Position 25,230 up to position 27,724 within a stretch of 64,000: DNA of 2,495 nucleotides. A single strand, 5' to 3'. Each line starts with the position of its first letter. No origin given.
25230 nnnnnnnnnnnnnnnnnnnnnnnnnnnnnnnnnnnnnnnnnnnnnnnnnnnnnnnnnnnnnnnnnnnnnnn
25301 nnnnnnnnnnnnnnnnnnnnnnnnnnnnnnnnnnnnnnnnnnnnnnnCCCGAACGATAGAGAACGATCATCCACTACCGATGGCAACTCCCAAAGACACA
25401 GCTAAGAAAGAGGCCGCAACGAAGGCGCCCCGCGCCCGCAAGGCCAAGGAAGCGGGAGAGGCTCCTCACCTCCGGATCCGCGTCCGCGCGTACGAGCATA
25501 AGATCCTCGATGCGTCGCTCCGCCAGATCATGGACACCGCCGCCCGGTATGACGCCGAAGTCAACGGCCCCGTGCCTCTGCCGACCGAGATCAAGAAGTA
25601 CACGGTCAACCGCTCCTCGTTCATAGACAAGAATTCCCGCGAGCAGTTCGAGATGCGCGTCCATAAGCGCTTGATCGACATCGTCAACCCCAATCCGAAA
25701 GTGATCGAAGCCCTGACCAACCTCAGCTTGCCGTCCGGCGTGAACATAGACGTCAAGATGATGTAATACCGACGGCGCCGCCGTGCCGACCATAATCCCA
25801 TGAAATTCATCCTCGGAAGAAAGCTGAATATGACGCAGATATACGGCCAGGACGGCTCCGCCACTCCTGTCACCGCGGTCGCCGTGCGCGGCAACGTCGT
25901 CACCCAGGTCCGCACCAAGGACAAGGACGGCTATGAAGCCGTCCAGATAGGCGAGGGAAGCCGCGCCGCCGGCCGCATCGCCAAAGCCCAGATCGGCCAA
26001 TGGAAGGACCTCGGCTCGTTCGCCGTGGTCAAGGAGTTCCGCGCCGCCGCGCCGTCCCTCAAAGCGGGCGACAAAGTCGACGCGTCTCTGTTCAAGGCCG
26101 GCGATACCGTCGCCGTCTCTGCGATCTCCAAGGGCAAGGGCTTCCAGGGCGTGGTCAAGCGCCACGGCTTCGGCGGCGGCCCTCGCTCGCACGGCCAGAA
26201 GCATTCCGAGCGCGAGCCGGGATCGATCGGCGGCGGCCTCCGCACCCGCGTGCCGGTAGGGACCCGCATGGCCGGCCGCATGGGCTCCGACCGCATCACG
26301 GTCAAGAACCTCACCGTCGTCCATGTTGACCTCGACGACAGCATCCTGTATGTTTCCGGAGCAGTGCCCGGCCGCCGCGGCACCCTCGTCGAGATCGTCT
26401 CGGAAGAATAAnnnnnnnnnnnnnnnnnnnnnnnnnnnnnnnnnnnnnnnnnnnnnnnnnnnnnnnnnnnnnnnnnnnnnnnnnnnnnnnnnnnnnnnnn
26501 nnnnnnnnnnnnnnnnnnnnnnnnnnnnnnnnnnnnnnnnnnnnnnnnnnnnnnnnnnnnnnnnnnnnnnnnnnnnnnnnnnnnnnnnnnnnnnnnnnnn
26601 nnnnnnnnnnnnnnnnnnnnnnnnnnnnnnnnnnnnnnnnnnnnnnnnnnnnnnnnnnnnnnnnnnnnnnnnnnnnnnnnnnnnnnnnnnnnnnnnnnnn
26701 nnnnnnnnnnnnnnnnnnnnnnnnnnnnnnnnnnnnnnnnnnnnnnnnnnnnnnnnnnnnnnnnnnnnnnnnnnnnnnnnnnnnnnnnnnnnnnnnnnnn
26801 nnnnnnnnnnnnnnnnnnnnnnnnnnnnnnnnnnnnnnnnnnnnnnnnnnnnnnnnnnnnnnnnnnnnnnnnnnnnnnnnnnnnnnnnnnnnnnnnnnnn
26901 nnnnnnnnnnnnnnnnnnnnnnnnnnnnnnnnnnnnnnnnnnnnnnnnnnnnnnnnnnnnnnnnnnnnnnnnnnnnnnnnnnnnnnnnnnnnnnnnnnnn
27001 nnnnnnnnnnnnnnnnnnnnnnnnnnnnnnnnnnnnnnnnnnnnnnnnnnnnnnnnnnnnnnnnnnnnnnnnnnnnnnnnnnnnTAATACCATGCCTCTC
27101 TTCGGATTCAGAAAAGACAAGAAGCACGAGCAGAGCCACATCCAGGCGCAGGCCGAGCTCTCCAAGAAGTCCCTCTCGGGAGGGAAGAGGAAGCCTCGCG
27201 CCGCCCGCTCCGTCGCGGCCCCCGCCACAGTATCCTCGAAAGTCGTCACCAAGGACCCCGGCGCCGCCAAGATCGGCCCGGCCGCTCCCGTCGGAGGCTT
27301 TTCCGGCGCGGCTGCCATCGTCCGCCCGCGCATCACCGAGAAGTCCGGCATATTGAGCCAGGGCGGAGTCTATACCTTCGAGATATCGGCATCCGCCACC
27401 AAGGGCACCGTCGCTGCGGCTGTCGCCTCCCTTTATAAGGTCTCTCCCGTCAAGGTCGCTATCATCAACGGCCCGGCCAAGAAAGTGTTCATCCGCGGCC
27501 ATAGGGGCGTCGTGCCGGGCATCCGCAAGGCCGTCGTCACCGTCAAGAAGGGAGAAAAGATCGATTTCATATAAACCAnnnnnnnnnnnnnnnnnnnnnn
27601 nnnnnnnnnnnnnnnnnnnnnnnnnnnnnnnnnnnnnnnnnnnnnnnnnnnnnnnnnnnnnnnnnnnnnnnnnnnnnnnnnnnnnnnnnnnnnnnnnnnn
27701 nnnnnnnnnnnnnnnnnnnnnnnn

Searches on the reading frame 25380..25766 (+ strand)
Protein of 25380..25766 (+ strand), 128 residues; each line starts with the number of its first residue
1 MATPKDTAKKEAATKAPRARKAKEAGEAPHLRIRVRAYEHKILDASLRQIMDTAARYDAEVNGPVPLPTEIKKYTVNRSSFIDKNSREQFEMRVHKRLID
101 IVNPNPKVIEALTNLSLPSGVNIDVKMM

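Call 52: search_protein_families(library=pfam, proteins=[window:25380-25766:+], max_evalue=0.001)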
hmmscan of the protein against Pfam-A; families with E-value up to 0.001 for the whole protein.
window:25380-25766:+ (128 aa): 1 family
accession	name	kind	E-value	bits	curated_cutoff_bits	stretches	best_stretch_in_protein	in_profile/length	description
PF00338.27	Ribosomal_S10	-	1.8e-32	112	21.2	1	32-126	1-98/98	Ribosomal protein S10p/S20e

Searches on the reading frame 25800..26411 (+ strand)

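Call 52: search_protein_families(library=pfam, proteins=[window:25800-26411:+], max_evalue=0.001)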
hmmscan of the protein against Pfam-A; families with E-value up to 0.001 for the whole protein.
window:25800-26411:+ (203 aa): 1 family
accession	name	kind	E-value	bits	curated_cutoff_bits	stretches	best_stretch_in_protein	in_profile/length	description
PF00297.29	Ribosomal_L3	-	6.9e-15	55.4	22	1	75-177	190-289/369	Ribosomal protein L3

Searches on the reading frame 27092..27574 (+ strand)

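Call 52: search_protein_families(library=pfam, proteins=[window:27092-27574:+], max_evalue=0.001)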
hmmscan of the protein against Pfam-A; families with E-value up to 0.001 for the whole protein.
window:27092-27574:+ (160 aa): 1 family
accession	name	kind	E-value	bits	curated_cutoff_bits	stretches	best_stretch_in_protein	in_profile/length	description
PF00276.25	Ribosomal_L23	-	2.1e-17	63.8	30.8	1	75-159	2-86/86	Ribosomal protein L23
